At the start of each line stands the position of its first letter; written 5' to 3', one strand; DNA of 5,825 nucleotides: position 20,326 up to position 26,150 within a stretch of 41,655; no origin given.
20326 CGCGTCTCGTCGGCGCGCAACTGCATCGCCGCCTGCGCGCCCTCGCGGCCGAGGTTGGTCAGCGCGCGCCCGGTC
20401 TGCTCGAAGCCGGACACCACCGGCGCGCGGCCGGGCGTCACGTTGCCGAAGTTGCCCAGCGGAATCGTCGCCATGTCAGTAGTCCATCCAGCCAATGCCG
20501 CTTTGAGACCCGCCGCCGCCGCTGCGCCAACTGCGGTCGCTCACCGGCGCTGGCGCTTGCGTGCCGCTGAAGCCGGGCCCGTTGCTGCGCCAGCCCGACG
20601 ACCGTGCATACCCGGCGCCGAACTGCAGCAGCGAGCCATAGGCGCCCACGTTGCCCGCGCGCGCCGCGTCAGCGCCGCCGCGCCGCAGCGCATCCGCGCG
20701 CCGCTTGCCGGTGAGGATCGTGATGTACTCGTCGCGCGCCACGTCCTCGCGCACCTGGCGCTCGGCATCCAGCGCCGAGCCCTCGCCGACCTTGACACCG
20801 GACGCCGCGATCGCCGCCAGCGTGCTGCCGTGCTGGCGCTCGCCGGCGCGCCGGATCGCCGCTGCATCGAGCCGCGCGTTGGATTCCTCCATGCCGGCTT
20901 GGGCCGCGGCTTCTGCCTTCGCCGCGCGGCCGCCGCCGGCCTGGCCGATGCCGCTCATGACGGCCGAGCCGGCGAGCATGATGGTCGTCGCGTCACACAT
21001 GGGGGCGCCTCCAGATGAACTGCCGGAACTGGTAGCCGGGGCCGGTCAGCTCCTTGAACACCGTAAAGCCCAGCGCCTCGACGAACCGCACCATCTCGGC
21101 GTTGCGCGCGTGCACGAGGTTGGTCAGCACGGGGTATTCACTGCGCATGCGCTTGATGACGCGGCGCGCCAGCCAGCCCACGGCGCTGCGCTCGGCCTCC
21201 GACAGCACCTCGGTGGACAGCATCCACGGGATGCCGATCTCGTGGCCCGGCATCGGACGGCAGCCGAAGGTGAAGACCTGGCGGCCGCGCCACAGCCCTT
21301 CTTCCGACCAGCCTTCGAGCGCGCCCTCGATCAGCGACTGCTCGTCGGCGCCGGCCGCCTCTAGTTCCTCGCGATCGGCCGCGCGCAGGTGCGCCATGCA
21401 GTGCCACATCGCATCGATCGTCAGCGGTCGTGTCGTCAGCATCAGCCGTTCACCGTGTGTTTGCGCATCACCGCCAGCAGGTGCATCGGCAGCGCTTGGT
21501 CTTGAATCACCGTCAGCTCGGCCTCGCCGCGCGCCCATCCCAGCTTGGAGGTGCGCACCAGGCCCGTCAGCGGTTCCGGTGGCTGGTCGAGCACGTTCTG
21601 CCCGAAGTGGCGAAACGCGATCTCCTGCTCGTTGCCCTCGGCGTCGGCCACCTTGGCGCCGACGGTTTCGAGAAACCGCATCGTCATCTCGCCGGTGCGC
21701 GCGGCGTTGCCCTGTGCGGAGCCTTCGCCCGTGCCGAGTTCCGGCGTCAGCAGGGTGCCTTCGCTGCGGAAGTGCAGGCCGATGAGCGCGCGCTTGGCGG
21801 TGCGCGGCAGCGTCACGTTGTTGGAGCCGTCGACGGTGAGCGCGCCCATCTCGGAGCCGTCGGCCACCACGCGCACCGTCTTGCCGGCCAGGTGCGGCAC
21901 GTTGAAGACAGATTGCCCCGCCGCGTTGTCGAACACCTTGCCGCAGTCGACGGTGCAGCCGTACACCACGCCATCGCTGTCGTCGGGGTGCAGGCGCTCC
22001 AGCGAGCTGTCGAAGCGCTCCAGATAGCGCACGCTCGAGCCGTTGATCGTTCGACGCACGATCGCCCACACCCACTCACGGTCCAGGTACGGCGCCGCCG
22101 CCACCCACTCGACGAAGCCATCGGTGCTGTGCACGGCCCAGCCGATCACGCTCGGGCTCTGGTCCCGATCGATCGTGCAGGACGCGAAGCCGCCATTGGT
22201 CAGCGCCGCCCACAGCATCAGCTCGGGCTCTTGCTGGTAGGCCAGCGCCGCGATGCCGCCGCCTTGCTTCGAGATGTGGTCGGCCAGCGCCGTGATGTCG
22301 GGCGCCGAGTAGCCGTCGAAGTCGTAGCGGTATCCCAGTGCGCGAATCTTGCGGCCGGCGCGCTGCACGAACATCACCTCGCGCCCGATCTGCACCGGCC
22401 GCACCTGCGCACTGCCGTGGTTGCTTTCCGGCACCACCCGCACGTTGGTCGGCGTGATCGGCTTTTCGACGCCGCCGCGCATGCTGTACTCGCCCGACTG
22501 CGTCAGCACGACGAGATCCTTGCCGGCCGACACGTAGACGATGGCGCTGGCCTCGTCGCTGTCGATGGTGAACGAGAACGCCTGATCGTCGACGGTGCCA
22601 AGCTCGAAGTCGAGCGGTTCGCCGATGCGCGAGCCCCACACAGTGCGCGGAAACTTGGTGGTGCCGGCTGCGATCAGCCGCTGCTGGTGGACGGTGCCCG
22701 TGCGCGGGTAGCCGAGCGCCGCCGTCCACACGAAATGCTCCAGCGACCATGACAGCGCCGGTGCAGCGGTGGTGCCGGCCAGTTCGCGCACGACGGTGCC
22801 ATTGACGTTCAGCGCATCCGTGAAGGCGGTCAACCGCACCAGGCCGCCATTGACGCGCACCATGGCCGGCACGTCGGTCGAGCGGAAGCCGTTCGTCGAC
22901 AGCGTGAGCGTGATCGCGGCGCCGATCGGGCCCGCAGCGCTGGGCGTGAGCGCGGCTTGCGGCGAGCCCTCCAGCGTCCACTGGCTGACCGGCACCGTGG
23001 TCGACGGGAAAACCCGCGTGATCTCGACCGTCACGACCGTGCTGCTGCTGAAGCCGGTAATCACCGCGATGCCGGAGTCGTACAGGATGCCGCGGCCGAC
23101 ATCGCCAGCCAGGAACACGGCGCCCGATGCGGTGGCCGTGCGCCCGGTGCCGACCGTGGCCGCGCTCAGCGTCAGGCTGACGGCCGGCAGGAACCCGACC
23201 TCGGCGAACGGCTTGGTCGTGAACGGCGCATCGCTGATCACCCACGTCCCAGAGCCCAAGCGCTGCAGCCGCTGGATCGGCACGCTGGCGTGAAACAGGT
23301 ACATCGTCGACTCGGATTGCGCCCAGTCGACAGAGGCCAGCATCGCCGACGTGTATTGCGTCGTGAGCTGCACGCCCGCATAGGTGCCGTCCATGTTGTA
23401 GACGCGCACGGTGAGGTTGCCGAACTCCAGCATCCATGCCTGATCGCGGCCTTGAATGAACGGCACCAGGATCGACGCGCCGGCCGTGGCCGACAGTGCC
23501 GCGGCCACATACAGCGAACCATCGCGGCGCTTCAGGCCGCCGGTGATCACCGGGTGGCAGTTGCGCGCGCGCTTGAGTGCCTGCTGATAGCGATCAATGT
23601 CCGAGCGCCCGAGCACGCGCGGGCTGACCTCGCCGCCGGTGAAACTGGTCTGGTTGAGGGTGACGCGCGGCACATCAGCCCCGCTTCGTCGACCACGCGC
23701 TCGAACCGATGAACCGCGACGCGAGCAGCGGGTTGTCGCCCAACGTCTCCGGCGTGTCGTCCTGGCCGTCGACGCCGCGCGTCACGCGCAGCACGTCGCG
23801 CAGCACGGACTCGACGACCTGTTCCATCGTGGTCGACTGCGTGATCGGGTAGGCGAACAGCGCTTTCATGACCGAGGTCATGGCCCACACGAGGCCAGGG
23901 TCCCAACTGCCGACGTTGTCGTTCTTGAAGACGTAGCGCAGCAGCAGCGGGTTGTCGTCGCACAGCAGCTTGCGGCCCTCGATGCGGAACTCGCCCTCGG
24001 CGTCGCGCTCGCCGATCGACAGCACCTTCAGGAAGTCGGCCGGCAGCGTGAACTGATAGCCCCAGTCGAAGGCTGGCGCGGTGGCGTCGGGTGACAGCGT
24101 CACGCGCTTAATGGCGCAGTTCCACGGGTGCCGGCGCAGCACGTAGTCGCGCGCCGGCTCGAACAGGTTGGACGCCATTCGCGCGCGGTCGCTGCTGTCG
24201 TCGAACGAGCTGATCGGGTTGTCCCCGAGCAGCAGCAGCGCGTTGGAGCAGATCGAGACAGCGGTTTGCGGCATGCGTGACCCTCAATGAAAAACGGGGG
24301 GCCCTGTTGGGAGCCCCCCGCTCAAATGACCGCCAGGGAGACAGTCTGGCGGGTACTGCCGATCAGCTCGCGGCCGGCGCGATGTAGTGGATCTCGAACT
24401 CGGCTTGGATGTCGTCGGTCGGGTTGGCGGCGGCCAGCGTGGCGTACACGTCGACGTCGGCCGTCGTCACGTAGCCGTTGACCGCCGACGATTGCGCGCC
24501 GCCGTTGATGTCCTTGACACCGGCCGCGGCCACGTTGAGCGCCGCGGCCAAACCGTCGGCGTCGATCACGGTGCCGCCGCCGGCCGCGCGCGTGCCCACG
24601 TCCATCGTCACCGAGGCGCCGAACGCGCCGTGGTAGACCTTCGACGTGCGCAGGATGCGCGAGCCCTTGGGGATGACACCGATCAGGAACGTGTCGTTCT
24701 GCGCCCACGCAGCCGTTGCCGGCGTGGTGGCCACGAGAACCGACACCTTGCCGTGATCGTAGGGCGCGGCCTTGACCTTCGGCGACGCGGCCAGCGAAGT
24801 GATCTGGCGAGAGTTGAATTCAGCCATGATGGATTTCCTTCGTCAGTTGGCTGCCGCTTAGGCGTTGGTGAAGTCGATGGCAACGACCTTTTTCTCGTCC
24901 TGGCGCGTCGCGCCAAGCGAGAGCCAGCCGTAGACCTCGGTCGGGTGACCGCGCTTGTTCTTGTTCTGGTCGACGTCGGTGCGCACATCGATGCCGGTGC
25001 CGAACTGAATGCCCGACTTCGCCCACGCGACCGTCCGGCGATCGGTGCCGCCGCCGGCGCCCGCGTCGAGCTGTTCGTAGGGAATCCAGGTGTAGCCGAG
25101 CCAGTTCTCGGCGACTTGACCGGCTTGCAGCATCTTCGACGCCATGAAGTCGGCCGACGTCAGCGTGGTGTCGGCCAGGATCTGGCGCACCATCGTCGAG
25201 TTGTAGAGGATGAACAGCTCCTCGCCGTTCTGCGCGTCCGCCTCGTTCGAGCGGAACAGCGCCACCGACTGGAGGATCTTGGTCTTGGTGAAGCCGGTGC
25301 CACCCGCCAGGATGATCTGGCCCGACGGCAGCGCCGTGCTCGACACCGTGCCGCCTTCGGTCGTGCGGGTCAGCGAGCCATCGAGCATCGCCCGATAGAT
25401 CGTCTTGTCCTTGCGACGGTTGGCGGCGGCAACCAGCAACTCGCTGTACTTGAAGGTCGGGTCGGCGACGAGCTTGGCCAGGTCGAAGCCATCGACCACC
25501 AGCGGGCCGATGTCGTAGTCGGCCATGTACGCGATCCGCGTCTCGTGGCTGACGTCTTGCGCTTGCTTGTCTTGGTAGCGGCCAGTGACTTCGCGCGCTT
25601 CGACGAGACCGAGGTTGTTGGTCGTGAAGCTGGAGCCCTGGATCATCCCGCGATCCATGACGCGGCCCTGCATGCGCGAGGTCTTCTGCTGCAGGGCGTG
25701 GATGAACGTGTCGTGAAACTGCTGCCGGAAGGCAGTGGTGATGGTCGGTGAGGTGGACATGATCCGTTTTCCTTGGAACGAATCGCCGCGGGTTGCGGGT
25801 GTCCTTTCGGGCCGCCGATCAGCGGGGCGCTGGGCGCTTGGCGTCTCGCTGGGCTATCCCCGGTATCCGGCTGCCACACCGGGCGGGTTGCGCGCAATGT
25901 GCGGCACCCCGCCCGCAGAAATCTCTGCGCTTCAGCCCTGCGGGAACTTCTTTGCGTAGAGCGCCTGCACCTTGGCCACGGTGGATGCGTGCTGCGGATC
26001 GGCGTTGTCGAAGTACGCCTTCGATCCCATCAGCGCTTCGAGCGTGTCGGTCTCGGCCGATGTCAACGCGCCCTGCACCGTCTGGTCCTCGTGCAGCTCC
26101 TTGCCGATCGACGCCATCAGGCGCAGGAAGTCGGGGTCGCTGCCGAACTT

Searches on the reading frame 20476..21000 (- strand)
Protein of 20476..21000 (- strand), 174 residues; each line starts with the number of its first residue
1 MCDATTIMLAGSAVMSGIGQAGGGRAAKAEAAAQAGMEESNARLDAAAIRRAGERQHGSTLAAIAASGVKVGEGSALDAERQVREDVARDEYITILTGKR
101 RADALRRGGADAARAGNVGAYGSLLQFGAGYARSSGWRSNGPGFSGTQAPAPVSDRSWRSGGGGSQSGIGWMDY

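Call 10: search_protein_families(library=phrogs, proteins=[window:20476-21000:-], max_evalue=0.01)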
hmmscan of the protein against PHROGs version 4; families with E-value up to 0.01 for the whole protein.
window:20476-21000:- (174 aa): 1 family
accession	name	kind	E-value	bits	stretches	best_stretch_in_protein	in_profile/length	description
phrog_418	-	head and packaging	5.1e-15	56.9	1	4-130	15-148/166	internal virion protein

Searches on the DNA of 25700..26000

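Call 43: search_rna_families(source=window, start=25700, end=26000, threshold=evalue, max_evalue=10)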
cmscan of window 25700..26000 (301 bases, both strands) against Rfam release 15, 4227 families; matches with E-value up to 10: 3.
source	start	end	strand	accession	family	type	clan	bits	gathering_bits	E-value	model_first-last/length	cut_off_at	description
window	25951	25999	+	RF02136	HTT-AS1_3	Gene; lncRNA;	-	11.7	70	6.5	1-60/60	no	HTT antisense RNA 1 conserved region 3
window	25700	25711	-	RF01704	Glutamine-II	Cis-reg; riboswitch;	-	9.1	33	9.4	1-12/60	3'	Glutamine-II riboswitch aptamer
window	25880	25915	-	RF02602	BASRCI414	Gene; sRNA;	-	8.6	270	8.3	63-102/229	no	Brucella sRNA CI414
